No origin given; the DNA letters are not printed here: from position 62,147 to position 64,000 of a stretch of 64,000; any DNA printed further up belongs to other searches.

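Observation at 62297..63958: Bacterial-type (short) IspG/GcpE with N-terminal targeting-like extension in a eukaryote: implies an MEP-pathway organelle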

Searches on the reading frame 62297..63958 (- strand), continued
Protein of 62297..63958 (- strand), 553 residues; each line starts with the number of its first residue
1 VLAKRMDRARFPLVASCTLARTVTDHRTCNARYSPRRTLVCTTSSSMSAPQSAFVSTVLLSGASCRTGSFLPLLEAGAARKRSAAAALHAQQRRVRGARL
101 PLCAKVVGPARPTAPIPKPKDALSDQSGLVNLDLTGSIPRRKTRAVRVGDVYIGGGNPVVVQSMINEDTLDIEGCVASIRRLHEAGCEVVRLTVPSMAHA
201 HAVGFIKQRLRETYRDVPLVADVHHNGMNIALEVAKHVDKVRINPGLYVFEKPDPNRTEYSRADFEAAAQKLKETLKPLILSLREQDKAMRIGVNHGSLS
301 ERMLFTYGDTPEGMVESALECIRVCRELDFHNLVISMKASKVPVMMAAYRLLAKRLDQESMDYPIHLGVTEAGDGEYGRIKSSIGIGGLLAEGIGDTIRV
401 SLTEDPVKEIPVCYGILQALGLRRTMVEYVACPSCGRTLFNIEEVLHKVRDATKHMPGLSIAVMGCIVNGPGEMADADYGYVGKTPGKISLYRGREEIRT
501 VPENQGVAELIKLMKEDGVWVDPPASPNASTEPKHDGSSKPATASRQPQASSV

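Call 7: search_solved_structures(query=window:62297-63958:-, show_alignments=2)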
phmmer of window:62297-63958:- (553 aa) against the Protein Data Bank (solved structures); distinct sequences matched with E-value up to 0.001: 4.
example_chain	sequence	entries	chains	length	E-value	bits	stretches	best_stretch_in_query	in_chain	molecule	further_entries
3noy_A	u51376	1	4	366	1.3e-67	231.9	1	137-514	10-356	4-hydroxy-3-methylbut-2-en-1-yl diphosphate synthase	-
4mwa_A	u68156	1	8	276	4.5e-61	210.3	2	278-437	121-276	4-hydroxy-3-methylbut-2-en-1-yl diphosphate synthase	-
2y0f_A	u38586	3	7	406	9.5e-53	182.9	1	140-517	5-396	4-HYDROXY-3-METHYLBUT-2-EN-1-YL DIPHOSPHATE SYNTHASE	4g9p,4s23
4s38_A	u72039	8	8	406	1.3e-52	182.4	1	140-517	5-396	4-hydroxy-3-methylbut-2-en-1-yl diphosphate synthase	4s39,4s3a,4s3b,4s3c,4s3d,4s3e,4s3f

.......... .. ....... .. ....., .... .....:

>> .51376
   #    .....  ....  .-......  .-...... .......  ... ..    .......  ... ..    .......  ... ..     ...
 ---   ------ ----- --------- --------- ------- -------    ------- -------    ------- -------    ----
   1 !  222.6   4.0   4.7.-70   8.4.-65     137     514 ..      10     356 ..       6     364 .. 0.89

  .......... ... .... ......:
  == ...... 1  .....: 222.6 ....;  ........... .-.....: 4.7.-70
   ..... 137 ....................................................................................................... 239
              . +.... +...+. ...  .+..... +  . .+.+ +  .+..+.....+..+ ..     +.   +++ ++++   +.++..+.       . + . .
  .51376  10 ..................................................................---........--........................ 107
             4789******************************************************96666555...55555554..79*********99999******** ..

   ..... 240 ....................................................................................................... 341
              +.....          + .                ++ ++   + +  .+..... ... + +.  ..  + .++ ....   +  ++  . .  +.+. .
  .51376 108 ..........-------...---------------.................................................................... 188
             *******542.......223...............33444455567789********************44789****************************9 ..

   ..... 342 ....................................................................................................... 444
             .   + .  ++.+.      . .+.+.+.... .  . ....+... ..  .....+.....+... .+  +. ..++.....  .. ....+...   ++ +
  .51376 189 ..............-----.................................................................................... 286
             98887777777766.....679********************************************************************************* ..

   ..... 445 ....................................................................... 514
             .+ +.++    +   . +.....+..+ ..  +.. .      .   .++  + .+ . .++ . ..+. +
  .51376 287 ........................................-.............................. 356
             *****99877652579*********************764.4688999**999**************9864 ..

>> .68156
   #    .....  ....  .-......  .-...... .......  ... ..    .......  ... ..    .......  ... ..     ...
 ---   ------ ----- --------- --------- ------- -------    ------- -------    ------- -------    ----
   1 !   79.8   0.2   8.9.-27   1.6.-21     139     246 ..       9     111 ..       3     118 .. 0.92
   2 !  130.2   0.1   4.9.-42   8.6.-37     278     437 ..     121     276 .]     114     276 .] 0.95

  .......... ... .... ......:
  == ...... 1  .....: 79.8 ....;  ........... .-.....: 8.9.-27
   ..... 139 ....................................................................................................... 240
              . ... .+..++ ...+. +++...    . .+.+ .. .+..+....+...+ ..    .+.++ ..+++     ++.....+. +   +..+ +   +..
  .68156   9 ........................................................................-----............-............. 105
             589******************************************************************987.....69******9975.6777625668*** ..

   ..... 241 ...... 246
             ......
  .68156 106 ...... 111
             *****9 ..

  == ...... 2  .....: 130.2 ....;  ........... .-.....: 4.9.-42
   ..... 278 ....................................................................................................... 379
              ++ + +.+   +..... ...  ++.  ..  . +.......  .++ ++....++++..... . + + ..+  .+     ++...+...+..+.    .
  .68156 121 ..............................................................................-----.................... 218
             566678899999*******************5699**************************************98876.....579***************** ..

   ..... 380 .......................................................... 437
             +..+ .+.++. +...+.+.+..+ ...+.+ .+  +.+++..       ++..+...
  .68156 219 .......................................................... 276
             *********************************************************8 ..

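Call 11: find_encoding_contigs(protein=P0001, flank=3000, max_places=4)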
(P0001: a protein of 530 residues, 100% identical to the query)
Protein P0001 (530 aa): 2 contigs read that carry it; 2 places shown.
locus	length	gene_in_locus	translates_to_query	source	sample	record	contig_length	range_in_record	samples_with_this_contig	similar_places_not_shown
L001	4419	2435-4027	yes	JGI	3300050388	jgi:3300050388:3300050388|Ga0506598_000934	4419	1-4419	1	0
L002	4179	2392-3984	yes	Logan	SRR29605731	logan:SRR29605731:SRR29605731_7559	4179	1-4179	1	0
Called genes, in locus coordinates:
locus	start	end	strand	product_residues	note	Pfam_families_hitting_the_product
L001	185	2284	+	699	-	-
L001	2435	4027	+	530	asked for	PF04551:GcpE, PF26540:GcpE_C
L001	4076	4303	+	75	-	-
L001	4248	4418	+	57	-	?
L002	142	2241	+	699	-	-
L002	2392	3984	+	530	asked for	PF04551:GcpE, PF26540:GcpE_C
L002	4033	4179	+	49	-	?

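Call 13: find_encoding_contigs(protein=window:62300-63820:-, flank=3000, max_places=4)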
Protein window:62300-63820:- (507 aa): no gene with exactly this product is on record in the collection.

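Call 16: search_protein_families(library=pfam, proteins=[L001:185-2284:+], max_evalue=0.01)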
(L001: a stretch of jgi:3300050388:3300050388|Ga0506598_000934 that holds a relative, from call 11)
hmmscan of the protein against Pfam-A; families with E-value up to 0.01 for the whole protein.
L001:185-2284:+ (699 aa): 1 family
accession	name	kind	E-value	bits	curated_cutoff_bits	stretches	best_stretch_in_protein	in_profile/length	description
PF23716.1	DUF7158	-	0.0047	16.9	27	0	150-165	12-27/38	Family of unknown function (DUF7158)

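Call 26: search_protein_representatives(protein=window:62300-63820:-)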
Query: 507 residues. Proteins with E-value up to 0.001 (for the whole library): 10920; up to 1e-10: 5410; up to 1e-30: 1749. The best 150 are listed.
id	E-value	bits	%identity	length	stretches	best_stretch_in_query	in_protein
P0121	3.0e-151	520.9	59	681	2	84-423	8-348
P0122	1.5e-138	479.1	50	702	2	90-372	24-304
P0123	4.1e-136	471.0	46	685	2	92-370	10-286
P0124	2.1e-135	468.6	48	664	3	94-375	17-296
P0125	8.2e-132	456.8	51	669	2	93-374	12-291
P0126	1.4e-131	456.1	48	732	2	91-373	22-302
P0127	2.2e-130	452.1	51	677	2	92-377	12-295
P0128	3.1e-130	451.6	46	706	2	92-374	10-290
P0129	5.1e-130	450.9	53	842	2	93-372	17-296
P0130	8.5e-130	450.2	51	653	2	93-370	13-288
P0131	2.6e-129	448.6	53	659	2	93-370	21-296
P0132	3.4e-129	448.2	50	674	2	93-371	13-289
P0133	1.5e-128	446.1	50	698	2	93-373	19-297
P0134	7.1e-128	443.8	50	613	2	93-372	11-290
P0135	8.9e-128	443.5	45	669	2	86-428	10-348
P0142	1.2e-125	436.5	42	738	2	92-368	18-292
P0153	2.0e-123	429.2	48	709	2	76-372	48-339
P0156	6.5e-123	427.5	53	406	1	91-483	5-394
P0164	8.0e-122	423.9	48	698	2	93-374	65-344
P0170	2.2e-121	422.4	55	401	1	93-479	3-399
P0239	7.1e-114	397.7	51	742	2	97-373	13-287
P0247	2.9e-113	395.7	48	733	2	93-375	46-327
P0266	7.9e-112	390.9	46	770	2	92-363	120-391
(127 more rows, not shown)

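Call 27: list_cluster_members(proteins=[P0121, P0129, P0142, P0153, P0164, P0247, P0266, P0156, P0170, P0239])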
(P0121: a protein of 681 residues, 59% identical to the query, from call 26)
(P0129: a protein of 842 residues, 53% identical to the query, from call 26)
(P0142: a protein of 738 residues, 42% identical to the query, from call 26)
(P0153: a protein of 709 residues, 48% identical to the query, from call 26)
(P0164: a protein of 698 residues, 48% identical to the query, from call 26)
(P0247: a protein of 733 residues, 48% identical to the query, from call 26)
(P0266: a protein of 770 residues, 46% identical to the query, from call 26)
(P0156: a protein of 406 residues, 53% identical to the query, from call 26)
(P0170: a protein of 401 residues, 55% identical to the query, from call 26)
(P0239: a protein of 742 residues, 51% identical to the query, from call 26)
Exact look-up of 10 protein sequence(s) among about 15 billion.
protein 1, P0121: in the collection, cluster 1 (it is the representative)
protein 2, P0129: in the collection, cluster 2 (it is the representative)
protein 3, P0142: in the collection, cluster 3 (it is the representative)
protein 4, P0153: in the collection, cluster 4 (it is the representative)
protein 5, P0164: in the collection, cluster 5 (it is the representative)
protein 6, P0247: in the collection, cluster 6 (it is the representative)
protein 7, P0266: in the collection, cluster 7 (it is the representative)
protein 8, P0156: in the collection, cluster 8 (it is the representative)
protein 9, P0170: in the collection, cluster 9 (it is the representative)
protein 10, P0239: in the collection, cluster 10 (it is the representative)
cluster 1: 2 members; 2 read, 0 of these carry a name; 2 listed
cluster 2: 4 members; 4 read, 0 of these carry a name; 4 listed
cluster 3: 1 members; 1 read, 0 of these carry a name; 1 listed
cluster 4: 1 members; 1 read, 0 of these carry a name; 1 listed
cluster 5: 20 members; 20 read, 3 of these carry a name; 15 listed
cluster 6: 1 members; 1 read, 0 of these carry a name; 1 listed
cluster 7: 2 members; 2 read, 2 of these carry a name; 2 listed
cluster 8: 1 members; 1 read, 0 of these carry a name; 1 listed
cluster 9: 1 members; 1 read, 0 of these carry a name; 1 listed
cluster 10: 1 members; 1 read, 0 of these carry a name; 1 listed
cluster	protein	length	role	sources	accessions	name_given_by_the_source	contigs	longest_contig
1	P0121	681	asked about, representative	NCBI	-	-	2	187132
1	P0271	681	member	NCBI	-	-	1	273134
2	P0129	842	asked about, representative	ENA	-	-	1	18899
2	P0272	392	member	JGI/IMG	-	-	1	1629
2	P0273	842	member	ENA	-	-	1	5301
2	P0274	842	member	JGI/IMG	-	-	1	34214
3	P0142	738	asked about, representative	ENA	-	-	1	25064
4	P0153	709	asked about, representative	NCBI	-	-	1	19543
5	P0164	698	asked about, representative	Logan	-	-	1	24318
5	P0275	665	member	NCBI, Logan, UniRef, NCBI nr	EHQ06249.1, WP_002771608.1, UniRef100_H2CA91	(E)-4-hydroxy-3-methylbut-2-enyl-diphosphate synthase [Leptonema illini] | 4-hydroxy-3-methylbut-2-en-1-yl diphosphate synthase (flavodoxin) n=1 Tax=Leptonema ...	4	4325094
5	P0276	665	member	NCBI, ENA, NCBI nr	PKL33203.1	MAG: 4-hydroxy-3-methylbut-2-en-1-yl diphosphate synthase [Spirochaetae bacterium ...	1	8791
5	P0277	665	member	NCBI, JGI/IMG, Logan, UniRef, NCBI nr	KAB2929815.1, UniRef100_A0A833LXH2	MAG: (E)-4-hydroxy-3-methylbut-2-enyl-diphosphate synthase [Leptonema illini] | (E)-4-hydroxy-3-methylbut-2-enyl-diphosphate synthase | 4-hydroxy-3-methylbut-2-en-1-yl diphosphate synthase (flavodoxin) n=1 Tax=Leptonema ...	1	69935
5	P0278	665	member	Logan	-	-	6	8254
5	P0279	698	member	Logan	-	-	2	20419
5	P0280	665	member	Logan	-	-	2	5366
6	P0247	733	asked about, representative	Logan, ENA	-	-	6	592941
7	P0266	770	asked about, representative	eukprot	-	TRINITY_DN2062_c0_g1_i1.p1 TRINITY_DN2062_c0_g1~~TRINITY_DN2062_c0_g1_i1.p1 ORF ...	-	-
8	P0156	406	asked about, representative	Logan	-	-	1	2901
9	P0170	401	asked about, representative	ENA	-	-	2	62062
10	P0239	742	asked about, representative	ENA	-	-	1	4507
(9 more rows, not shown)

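Call 42: list_cluster_members(proteins=[P0001, P0003, P0002])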
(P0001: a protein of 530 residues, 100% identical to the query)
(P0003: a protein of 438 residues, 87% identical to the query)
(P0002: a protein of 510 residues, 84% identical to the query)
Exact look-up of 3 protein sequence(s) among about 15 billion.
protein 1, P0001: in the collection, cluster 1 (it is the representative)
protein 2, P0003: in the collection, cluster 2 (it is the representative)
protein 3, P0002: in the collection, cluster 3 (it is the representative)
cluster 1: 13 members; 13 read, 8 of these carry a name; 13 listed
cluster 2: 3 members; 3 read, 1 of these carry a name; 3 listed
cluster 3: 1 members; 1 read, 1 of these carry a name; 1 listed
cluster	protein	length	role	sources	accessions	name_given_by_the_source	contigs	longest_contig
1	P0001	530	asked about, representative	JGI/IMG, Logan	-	-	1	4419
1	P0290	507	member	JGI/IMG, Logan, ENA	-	(E)-4-hydroxy-3-methylbut-2-enyl-diphosphate synthase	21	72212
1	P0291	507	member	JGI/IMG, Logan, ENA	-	(E)-4-hydroxy-3-methylbut-2-enyl-diphosphate synthase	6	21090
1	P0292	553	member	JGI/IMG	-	(E)-4-hydroxy-3-methylbut-2-enyl-diphosphate synthase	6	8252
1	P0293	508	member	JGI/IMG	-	(E)-4-hydroxy-3-methylbut-2-enyl-diphosphate synthase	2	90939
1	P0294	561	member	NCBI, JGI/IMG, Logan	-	(E)-4-hydroxy-3-methylbut-2-enyl-diphosphate synthase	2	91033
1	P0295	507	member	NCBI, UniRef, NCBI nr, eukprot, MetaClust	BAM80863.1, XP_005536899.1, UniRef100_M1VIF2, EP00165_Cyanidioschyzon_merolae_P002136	4-hydroxy-3-methylbut-2-en-1-yl diphosphate synthase [Cyanidioschyzon merolae strain 10D] | 4-hydroxy-3-methylbut-2-en-1-yl diphosphate synthase n=1 Tax=Cyanidioschyzon merolae ... | XP_005536899.1 4-hydroxy-3-methylbut-2-en-1-yl diphosphate synthase [Cyanidioschyzon ...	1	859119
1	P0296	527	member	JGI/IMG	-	(E)-4-hydroxy-3-methylbut-2-enyl-diphosphate synthase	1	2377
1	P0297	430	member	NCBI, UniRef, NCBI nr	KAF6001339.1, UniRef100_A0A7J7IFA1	hypothetical protein F1559_003454 [Cyanidiococcus yangmingshanensis] | IspG TIM-barrel domain-containing protein n=1 Tax=Cyanidiococcus yangmingshanensis ...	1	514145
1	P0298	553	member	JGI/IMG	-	-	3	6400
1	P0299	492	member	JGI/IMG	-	-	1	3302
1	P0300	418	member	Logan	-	-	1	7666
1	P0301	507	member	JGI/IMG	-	-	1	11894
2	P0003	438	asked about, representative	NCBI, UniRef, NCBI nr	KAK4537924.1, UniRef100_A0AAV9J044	hypothetical protein CDCA_CDCA15G3949 [Cyanidium caldarium] | 1-hydroxy-2-methyl-2-(E)-butenyl 4-diphosphate synthase n=1 Tax=Cyanidium caldarium ...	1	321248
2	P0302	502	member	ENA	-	-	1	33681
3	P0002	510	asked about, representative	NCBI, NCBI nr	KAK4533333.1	hypothetical protein CCYA_CCYA16G4215 [Cyanidiococcus yangmingshanensis]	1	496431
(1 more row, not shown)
